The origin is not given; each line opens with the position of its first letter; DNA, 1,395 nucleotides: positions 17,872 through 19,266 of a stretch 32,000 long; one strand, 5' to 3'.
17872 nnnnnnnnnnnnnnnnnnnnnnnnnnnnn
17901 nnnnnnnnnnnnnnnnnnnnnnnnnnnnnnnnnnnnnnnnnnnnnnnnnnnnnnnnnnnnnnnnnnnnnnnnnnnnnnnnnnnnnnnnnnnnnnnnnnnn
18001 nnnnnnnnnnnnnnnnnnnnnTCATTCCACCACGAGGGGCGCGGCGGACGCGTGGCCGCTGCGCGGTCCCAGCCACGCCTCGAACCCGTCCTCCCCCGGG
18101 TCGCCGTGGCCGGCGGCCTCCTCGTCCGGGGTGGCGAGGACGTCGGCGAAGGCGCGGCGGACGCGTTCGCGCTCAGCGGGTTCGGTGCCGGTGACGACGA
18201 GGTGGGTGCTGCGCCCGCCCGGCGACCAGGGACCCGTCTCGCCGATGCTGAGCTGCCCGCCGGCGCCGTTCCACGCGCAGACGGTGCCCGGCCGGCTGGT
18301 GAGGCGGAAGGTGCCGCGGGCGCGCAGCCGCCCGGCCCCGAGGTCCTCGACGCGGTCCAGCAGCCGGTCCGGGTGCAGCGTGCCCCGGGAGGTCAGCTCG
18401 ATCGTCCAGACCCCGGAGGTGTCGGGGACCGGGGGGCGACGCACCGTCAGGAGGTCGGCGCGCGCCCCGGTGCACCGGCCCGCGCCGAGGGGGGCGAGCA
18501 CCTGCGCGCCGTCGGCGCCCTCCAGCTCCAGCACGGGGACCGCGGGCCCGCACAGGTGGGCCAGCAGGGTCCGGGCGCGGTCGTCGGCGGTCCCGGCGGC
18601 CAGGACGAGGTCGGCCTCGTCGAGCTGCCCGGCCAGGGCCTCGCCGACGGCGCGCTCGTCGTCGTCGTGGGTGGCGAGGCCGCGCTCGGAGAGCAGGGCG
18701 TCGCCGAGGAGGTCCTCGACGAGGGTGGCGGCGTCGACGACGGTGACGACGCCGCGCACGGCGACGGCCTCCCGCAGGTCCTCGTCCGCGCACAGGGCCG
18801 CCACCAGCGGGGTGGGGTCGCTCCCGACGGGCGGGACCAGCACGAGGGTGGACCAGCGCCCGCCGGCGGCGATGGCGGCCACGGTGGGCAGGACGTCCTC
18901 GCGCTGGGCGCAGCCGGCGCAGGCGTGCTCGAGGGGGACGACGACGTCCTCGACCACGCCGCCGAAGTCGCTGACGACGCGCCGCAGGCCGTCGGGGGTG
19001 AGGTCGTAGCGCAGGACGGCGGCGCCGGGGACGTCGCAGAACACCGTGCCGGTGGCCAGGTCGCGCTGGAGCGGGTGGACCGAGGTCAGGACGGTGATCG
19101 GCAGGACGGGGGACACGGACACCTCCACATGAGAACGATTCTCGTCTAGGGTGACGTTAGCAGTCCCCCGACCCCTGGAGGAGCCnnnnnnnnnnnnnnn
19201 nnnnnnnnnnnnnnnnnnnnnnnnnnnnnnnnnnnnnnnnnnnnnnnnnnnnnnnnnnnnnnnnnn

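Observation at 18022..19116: COG0523 fold that has lost both its GTPase P-loop and the canonical CxCC metal motif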

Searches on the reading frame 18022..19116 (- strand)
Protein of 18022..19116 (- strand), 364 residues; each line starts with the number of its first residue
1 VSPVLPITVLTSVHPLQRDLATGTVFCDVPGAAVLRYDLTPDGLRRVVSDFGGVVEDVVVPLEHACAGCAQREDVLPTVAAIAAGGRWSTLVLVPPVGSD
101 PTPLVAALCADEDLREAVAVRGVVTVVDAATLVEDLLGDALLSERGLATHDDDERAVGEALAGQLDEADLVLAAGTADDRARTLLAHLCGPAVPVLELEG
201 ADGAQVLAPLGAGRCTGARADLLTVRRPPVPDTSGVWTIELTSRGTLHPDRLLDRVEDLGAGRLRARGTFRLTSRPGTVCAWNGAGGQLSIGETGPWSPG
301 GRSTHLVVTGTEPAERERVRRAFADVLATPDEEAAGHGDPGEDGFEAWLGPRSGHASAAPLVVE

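Call 4: search_protein_families(library=pfam, proteins=[window:18022-19116:-], max_evalue=0.01)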
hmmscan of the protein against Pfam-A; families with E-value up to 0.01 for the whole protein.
window:18022-19116:- (364 aa): 2 families
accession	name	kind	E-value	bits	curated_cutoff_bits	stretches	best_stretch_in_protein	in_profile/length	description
PF07683.19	CobW_C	-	3.6e-14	52.8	22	1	238-327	3-94/94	Cobalamin synthesis protein cobW C-terminal domain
PF02492.25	cobW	-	1.1e-07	32.1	20.7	1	59-173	54-150/180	CobW/HypB/UreG, nucleotide-binding domain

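Call 5: search_protein_families(library=ncbifam, proteins=[window:18022-19116:-], max_evalue=0.01)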
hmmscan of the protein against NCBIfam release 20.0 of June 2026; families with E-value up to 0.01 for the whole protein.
window:18022-19116:- (364 aa): 3 families
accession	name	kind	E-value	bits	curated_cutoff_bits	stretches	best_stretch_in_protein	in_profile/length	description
NF047431.1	hiber_recruit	equivalog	3.9e-29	101.8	375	1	7-298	4-316/402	ribosome hibernation factor-recruiting GTPase MRF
NF038288.1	chaper_GTP_ZigA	equivalog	1.8e-20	73.3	600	2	56-174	58-180/390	zinc metallochaperone GTPase ZigA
TIGR02475.1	CobW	equivalog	2.8e-08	33.1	332.1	1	55-174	59-181/342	cobalamin biosynthesis protein CobW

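Call 6: search_solved_structures(query=window:18022-19116:-, max_evalue=1, show_alignments=3)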
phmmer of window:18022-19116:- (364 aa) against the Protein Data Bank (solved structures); distinct sequences matched with E-value up to 1: 0.

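Call 8: find_homologous_proteins(query=window:18022-19116:-, max_evalue=0.001)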
Query window:18022-19116:- (364 aa): 134 proteins with E <= 0.001 among 8000 candidates; the best 120 are listed.
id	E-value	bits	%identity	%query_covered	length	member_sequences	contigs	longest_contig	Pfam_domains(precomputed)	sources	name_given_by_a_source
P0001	1.8e-232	789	100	100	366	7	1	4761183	PF02492.26,PF07683.20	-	-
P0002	6.1e-198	675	88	100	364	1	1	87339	PF02492.26,PF07683.20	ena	-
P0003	6.1e-170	583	76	100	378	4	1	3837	PF02492.26,PF07683.20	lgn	-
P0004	8.2e-169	580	76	99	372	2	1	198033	PF02492.26,PF07683.20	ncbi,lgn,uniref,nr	ncbi:G3E family GTPase [Kineococcus rhizosphaerae]|uniref:G3E family GTPase n=1 Tax=Kineococcus rhiz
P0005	1.5e-165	569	77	99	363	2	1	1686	PF02492.26,PF07683.20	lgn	-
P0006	6.9e-160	550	74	100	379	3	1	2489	PF07683.20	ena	-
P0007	6.3e-143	494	69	96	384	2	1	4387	PF02492.26,PF07683.20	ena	-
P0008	2.7e-138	479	65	99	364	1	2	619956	PF02492.26,PF07683.20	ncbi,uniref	ncbi:GTP-binding protein [Kineococcus sp. TBRC 1896]|uniref:GTP-binding protein n=1 Tax=Kineococcus 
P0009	5.0e-127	442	63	99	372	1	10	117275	PF07683.20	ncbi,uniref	ncbi:GTP-binding protein [Kineococcus esterisolvens]|uniref:GTP-binding protein n=1 Tax=unclassified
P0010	5.2e-115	403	59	98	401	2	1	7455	PF07683.20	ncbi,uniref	ncbi:CobW family GTP-binding protein [Kineococcus sp. SYSU DK005]|uniref:CobW family GTP-binding pro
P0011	5.5e-110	386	58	96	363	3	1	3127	PF02492.26,PF07683.20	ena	-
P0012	1.2e-109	385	56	99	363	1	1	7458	PF02492.26,PF07683.20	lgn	-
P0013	1.1e-106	375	54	100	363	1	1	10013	PF02492.26,PF07683.20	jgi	jgi:G3E family GTPase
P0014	7.6e-106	372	55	98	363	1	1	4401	PF02492.26,PF07683.20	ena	-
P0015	2.0e-105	371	55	99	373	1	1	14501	PF02492.26,PF07683.20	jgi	-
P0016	3.9e-100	354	56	95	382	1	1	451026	PF07683.20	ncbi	ncbi:GTP-binding protein [Kineococcus sp. NUM-3379]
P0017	1.1e-98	349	55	96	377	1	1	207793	PF02492.26,PF07683.20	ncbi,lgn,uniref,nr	ncbi:G3E family GTPase [Kineococcus xinjiangensis]|uniref:G3E family GTPase n=1 Tax=Kineococcus xinj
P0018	1.9e-97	345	54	97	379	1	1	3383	PF02492.26,PF07683.20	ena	-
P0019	4.4e-91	324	53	96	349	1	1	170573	PF02492.26,PF07683.20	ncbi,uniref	ncbi:GTP-binding protein [Kineococcus sp. SYSU DK003]|uniref:GTP-binding protein n=1 Tax=Kineococcus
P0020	1.5e-89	319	54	95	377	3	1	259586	PF07683.20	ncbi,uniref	ncbi:CobW family GTP-binding protein [Kineococcus terrestris]|uniref:CobW family GTP-binding protein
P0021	4.6e-88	314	58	81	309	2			PF07683.20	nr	nr:GTP-binding protein [Kineococcus siccus]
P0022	3.4e-87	311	52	95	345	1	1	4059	PF02492.26,PF07683.20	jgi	jgi:G3E family GTPase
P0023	2.6e-86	308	50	96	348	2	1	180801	PF07683.20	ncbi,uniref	ncbi:GTP-binding protein [Kineococcus sp. SYSU DK002]|uniref:GTP-binding protein n=1 Tax=Kineococcus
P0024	2.1e-85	305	51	96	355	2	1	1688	PF07683.20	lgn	-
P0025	9.1e-81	290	50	97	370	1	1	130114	PF07683.20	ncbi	ncbi:CobW family GTP-binding protein [Thalassiella azotivora]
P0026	1.1e-79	286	49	95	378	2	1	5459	PF02492.26,PF07683.20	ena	-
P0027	5.9e-79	284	49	96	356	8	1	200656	PF07683.20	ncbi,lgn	-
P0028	4.2e-78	281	50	96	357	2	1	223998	PF07683.20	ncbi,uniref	ncbi:GTP-binding protein [Kineococcus sp. LSe6-4]|uniref:GTP-binding protein n=1 Tax=Kineococcus hal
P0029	7.3e-78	280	49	97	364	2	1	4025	PF07683.20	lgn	-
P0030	9.4e-78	280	50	96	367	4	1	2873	PF02492.26,PF07683.20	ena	-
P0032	3.7e-77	278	47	96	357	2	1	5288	PF07683.20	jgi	jgi:G3E family GTPase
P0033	5.8e-75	271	48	93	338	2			PF07683.20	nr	nr:GTP-binding protein [Kineococcus aurantiacus]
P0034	2.1e-74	269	46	96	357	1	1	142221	PF07683.20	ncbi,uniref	ncbi:GTP-binding protein [Kineococcus sp. NPDC059986]|uniref:GTP-binding protein n=1 Tax=Kineococcus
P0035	6.0e-74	267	49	97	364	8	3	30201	PF02492.26,PF07683.20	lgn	-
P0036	2.8e-73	265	43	98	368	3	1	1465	PF07683.20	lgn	-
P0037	5.4e-73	264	47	95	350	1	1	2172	PF07683.20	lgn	-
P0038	8.4e-73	264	45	96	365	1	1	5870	PF07683.20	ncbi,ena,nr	ncbi:MAG TPA: GTP-binding protein [Actinopolymorphaceae bacterium]|nr:GTP-binding protein [Actinopol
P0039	1.4e-72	263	43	96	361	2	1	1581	PF07683.20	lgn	-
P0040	2.3e-72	262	47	96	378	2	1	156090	PF07683.20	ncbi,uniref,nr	ncbi:GTP-binding protein [Streptomyces sp. NP160]|uniref:GTP-binding protein n=1 Tax=Streptomyces sp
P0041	1.4e-71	260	45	97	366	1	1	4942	PF07683.20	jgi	jgi:G3E family GTPase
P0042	3.2e-71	258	47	97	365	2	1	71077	PF07683.20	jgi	jgi:G3E family GTPase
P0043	7.8e-69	251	47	96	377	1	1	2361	PF07683.20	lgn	-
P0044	8.0e-69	251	47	85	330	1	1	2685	PF02492.26,PF07683.20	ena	-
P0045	9.8e-69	250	46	95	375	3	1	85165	PF07683.20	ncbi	ncbi:MAG: GTP-binding protein [Quadrisphaera sp.]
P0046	1.0e-68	250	45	97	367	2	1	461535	PF02492.26,PF07683.20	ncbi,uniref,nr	ncbi:GTP-binding protein [Actinotalea sp. BY-33]|uniref:GTP-binding protein n=1 Tax=Actinotalea soli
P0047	2.6e-68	249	45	96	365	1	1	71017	PF07683.20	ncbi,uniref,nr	ncbi:GTP-binding protein [Motilibacter aurantiacus]|uniref:GTP-binding protein n=1 Tax=Motilibacter 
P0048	1.0e-67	247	47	95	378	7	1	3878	PF07683.20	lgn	-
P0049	1.3e-67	247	46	95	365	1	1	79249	PF07683.20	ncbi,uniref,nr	ncbi:CobW family GTP-binding protein [Motilibacter deserti]|uniref:Cobalamin biosynthesis protein Co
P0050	3.4e-67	245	44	97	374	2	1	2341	PF07683.20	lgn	-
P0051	3.5e-67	245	47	95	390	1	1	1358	PF07683.20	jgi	jgi:G3E family GTPase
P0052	3.9e-67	245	47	96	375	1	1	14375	PF07683.20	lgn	-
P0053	1.3e-66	243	42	95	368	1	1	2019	PF07683.20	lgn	-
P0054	1.4e-66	243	43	99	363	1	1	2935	PF07683.20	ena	-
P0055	1.6e-66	243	44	96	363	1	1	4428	PF07683.20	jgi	jgi:G3E family GTPase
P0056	2.1e-66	243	46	95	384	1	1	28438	PF02492.26,PF07683.20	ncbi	-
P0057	2.7e-66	242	45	94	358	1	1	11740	PF07683.20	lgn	-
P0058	4.8e-66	241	47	90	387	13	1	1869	PF07683.20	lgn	-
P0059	8.4e-66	241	44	95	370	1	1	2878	PF07683.20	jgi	jgi:G3E family GTPase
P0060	2.4e-65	239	43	96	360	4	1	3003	PF07683.20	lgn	-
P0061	2.8e-65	239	45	95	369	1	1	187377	PF07683.20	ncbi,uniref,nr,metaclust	ncbi:GTP-binding protein [Cellulomonas sp. HZM]|uniref:CobW family GTP-binding protein n=1 Tax=Cellu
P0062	5.9e-65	238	43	96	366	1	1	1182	PF07683.20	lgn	-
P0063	6.1e-65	238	44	96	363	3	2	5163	PF07683.20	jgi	jgi:G3E family GTPase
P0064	1.1e-64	237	46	95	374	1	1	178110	PF07683.20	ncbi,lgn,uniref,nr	ncbi:GTPase, G3E family [Quadrisphaera granulorum]|uniref:G3E family GTPase n=1 Tax=Quadrisphaera gr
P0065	2.6e-64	236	45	96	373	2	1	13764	PF07683.20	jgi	jgi:G3E family GTPase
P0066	3.0e-64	236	43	97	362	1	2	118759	PF07683.20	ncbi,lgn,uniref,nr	ncbi:GTP-binding protein [Cellulomonas carbonis]|uniref:Cobalamin biosynthesis protein CobW n=1 Tax=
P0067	1.3e-63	233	42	97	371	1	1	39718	PF07683.20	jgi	jgi:G3E family GTPase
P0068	3.0e-63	232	46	95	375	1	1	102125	PF07683.20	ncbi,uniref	ncbi:GTP-binding protein [Quadrisphaera sp. KR29]|uniref:GTP-binding protein n=1 Tax=Quadrisphaera s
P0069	3.0e-63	232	45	96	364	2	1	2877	PF07683.20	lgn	-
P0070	3.5e-63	232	43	96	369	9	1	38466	PF07683.20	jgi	jgi:G3E family GTPase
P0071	4.7e-63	232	43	97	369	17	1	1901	PF07683.20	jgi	jgi:G3E family GTPase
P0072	5.1e-63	231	44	97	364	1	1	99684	PF07683.20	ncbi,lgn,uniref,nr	ncbi:cobalamin biosynthesis protein CobW [Cellulomonas sp. APG4]|uniref:CobW family GTP-binding prot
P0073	5.5e-63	231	40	96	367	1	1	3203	PF02492.26,PF07683.20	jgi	jgi:G3E family GTPase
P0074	7.4e-63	231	42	96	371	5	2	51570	PF07683.20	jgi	jgi:G3E family GTPase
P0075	8.8e-63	231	42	96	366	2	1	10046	PF07683.20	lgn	-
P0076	1.1e-62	230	43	97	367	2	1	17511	PF07683.20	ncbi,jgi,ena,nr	ncbi:MAG TPA: GTP-binding protein [Cellulomonas sp.]|nr:GTP-binding protein [Cellulomonas sp.]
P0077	1.1e-62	230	41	97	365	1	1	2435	PF07683.20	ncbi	-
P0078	1.7e-62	230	42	95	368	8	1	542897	PF02492.26,PF07683.20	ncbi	ncbi:GTP-binding protein [Luteococcus sediminum]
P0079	4.7e-62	228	44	96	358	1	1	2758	PF07683.20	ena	-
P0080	7.6e-62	228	43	91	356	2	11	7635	PF07683.20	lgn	-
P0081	4.4e-61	225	42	96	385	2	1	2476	PF07683.20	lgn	-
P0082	6.1e-61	225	44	88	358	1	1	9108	PF07683.20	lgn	-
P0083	6.8e-61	225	41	95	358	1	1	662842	PF02492.26,PF07683.20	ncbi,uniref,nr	ncbi:CobW family GTP-binding protein [Nocardioides limicola]|uniref:CobW family GTP-binding protein 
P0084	8.5e-61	224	43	96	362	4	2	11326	PF07683.20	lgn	-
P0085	8.9e-61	224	42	95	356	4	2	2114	PF07683.20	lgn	-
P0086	1.2e-60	224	44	96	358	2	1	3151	PF07683.20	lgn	-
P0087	5.7e-60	221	42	97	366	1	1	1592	PF07683.20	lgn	-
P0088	8.2e-60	221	42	95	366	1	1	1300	PF07683.20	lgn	-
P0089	9.8e-60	221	42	96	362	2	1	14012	PF07683.20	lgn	-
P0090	2.3e-59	219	41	97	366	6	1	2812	PF07683.20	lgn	-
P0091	3.1e-59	219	39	95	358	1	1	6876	PF07683.20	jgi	jgi:G3E family GTPase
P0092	3.6e-59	219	42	96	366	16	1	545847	PF07683.20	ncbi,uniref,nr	ncbi:GTP-binding protein [Cellulomonas sp. HD19AZ1]|uniref:CobW family GTP-binding protein n=1 Tax=C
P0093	8.0e-59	218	39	95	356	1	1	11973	PF07683.20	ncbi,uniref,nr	ncbi:GTP-binding protein [Nocardioides sp.]|uniref:CobW family GTP-binding protein n=1 Tax=Nocardioi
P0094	1.1e-58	217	41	95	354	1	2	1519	PF02492.26,PF07683.20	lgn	-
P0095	1.2e-58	217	43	96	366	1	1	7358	PF07683.20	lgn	-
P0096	1.6e-58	217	43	87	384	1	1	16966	PF07683.20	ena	-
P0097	3.3e-58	216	44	89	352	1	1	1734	PF02492.26,PF07683.20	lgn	-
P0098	3.6e-58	216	42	95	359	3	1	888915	PF07683.20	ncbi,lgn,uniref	ncbi:GTP-binding protein [Nocardioides sp. NPDC092400]|uniref:GTP-binding protein n=1 Tax=Nocardioid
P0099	6.3e-58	215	41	95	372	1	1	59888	PF07683.20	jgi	jgi:G3E family GTPase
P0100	1.8e-57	213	41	95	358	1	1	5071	PF07683.20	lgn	-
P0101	2.1e-57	213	41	95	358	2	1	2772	PF07683.20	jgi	jgi:G3E family GTPase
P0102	9.7e-57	211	40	95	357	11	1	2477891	PF07683.20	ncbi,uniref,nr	ncbi:GTP-binding protein [Nocardioides sp. J2M5]|uniref:CobW family GTP-binding protein n=1 Tax=Noca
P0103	1.5e-56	210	42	95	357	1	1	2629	PF07683.20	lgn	-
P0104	2.8e-56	209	41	95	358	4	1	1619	PF07683.20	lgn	-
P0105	9.8e-56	208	41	95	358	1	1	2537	PF07683.20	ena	-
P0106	2.0e-55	207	49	73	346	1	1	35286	PF07683.20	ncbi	-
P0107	2.8e-55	206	40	95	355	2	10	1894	PF07683.20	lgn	-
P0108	6.4e-55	205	41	92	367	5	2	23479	PF07683.20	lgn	-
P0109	6.8e-55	205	39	95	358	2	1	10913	PF07683.20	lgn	-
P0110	6.9e-55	205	41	94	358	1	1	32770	PF02492.26,PF07683.20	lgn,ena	-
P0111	2.5e-54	203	39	95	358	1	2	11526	PF07683.20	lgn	-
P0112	3.3e-54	203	40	95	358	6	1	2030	PF07683.20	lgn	-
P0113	3.4e-54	202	39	96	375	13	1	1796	PF07683.20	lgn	-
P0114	4.4e-54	202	40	97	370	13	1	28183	PF07683.20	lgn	-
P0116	1.2e-53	201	39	95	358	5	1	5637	PF07683.20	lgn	-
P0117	1.6e-53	200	40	95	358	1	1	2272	PF07683.20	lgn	-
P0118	1.9e-53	200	39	95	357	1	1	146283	PF07683.20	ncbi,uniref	ncbi:CobW family GTP-binding protein [Nocardioides sp. GCM10027113]|uniref:CobW family GTP-binding p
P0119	1.1e-52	198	40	95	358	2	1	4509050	PF07683.20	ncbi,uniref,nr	ncbi:GTPase, G3E family [Nocardioides exalbidus]|uniref:GTPase, G3E family n=1 Tax=Nocardioides exal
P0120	1.9e-52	197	41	96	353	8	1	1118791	PF07683.20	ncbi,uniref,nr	ncbi:CobW family GTP-binding protein [Aeromicrobium massiliense]|uniref:CobW family GTP-binding prot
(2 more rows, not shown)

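Call 15: find_encoding_contigs(protein=P0001, flank=10000, max_places=3)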
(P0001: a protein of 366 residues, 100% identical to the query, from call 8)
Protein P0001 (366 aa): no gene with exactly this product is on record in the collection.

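Call 16: find_encoding_contigs(protein=P0004, flank=8000, max_places=2)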
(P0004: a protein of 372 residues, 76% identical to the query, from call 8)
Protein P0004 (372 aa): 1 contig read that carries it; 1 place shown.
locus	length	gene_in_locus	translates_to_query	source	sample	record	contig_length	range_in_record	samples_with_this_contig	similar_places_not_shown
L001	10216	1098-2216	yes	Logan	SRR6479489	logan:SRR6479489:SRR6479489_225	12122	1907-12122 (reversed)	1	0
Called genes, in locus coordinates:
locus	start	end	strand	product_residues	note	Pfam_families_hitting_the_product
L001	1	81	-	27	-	?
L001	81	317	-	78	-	PF00830:Ribosomal_L28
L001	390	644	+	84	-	PF01197:Ribosomal_L31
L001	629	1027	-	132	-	-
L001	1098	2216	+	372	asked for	PF02492:cobW (weak), PF07683:CobW_C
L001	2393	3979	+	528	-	PF13520:AA_permease_2, PF00324:AA_permease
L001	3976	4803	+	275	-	PF09347:DUF1989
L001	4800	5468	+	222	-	PF09347:DUF1989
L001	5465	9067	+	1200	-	PF00289:Biotin_carb_N, PF02786:CPSase_L_D2, PF07478:Dala_Dala_lig_C (weak), PF02785:Biotin_carb_C, PF02626:CT_A_B, PF02682:CT_C_D, PF00364:Biotin_lipoyl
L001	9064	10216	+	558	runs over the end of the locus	PF01425:Amidase, PF21986:AH_C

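Call 17: find_encoding_contigs(protein=P0061, flank=8000, max_places=2)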
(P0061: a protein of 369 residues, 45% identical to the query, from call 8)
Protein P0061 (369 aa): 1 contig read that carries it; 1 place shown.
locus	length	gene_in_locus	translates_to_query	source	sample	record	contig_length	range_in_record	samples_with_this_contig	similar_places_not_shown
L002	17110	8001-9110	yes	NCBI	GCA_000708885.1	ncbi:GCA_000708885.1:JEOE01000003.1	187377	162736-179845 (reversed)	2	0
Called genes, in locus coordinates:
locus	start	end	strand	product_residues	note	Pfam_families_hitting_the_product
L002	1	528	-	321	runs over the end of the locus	PF00892:EamA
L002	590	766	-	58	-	-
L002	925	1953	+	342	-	PF04087:DUF389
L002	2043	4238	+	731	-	-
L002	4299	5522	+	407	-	PF07907:YibE_F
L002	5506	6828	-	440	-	PF07907:YibE_F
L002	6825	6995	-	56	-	PF01783:Ribosomal_L32p (weak)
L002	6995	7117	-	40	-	PF00444:Ribosomal_L36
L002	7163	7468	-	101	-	PF00253:Ribosomal_S14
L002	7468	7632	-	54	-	PF00471:Ribosomal_L33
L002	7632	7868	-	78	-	PF00830:Ribosomal_L28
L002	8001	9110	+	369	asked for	PF07683:CobW_C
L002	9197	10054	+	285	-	PF02557:VanY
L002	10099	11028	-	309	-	PF00248:Aldo_ket_red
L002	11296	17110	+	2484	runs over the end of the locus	PF01569:PAP2, PF17678:Glyco_hydro_92N, PF07971:Glyco_hydro_92, PF16640:Big_3_5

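Call 18: find_encoding_contigs(protein=P0119, flank=8000, max_places=2)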
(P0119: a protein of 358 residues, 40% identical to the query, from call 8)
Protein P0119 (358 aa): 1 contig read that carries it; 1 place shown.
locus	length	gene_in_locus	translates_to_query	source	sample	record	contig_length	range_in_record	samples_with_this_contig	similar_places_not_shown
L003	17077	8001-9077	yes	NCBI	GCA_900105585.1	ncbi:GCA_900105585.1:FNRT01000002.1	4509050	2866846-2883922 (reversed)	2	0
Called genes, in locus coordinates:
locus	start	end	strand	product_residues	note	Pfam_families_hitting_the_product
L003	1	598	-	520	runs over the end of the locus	PF02463:SMC_N (faint), PF09818:ABC_ATPase (faint), PF00005:ABC_tran, PF13304:AAA_21 (faint), PF00005:ABC_tran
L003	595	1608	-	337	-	PF02653:BPD_transp_2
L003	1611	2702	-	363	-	PF13377:Peripla_BP_3 (faint), PF13407:Peripla_BP_4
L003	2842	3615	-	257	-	PF00106:adh_short, PF08659:KR, PF01370:Epimerase (weak), PF13561:adh_short_C2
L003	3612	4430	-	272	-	PF04962:KduI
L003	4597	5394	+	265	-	PF09339:HTH_IclR, PF12802:MarR_2 (faint), PF01614:IclR_C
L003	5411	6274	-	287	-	PF00126:HTH_1, PF03466:LysR_substrate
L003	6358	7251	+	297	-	PF00892:EamA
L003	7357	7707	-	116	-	PF18291:HU-HIG, PF00216:Bac_DNA_binding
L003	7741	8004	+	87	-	PF01197:Ribosomal_L31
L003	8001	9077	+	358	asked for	PF07683:CobW_C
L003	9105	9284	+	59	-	PF01783:Ribosomal_L32p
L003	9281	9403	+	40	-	PF00444:Ribosomal_L36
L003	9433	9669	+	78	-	PF00830:Ribosomal_L28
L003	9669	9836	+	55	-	PF00471:Ribosomal_L33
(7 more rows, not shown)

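Call 21: find_related_loci(query=A1, collection=genome_contigs, flank=10000)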
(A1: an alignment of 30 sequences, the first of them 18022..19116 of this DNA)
Query A1 (364 aa) in genome_contigs; peptide patterns used: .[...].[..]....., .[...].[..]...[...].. (x = any residue, [..] = any of these).
529 stretches matched a pattern; 389 encode a relative of the query (tblastn E <= 1e-3); the best 80 are kept; 80 distinct loci.
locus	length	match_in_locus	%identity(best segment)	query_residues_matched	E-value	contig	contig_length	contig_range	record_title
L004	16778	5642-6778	73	1-364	7e-149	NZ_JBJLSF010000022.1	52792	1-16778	Kineococcus sp. SYSU DK006 NODE_22_length_52792_cov_34.234501, whole genome shotgun sequence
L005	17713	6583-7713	72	1-364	3e-145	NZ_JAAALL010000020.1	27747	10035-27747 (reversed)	Kineococcus vitellinus strain T13 NODE_20_length_27747_cov_10.492904, whole genome shotgun sequence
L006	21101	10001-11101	63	5-364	9e-117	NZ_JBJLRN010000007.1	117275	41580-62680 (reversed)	Kineococcus sp. SYSU DK025 NODE_7_length_117275_cov_28.133651, whole genome shotgun sequence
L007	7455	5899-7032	59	7-364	3e-109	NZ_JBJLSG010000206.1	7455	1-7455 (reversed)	Kineococcus sp. SYSU DK005 NODE_206_length_7455_cov_20.185317, whole genome shotgun sequence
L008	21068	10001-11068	55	3-351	4e-95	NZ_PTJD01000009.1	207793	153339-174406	Kineococcus xinjiangensis strain DSM 22857 Ga0180979_109, whole genome shotgun sequence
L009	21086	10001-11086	55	5-350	2e-88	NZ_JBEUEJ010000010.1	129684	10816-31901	Kineococcus terrestris strain KCTC 39738 NODE_10_length_129684_cov_23.586800, whole genome shotgun sequence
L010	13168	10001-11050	52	5-355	3e-87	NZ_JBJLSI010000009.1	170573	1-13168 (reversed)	Kineococcus sp. SYSU DK003 NODE_9_length_170573_cov_28.605852, whole genome shotgun sequence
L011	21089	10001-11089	48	7-361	3e-85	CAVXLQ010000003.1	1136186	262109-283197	MAG: uncultured Actinomycetota bacterium isolate MFD04935.bin.1.24 genome assembly, contig: contig_15609, whole genome s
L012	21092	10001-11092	54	5-350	2e-84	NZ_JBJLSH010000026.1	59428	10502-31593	Kineococcus sp. SYSU DK004 NODE_26_length_59428_cov_28.398273, whole genome shotgun sequence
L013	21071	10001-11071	46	5-350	2e-78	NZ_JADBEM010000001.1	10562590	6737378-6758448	Actinopolymorpha pittospori strain DSM 45354 Ga0310431_01, whole genome shotgun sequence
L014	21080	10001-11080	45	1-350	6e-77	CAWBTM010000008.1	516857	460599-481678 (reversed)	MAG: uncultured Actinomycetota bacterium isolate MFD05442.bin.3.505 genome assembly, contig: contig_39031, whole genome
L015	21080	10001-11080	45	1-350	1e-76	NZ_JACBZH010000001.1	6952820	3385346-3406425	Actinopolymorpha rutila strain DSM 18448 Ga0374004_01, whole genome shotgun sequence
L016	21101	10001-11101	46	6-353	8e-75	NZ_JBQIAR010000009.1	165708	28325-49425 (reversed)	Cellulomonas soli strain GMG1681 NODE_9_length_165708_cov_86.712125, whole genome shotgun sequence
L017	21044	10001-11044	51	5-354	1e-74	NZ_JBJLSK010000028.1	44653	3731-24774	Kineococcus sp. SYSU DK001 NODE_28_length_44653_cov_27.199254, whole genome shotgun sequence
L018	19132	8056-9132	44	1-350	2e-74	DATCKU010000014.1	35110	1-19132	MAG TPA_asm: Actinopolymorphaceae bacterium isolate SMAG_U7104 k141_371510, whole genome shotgun sequence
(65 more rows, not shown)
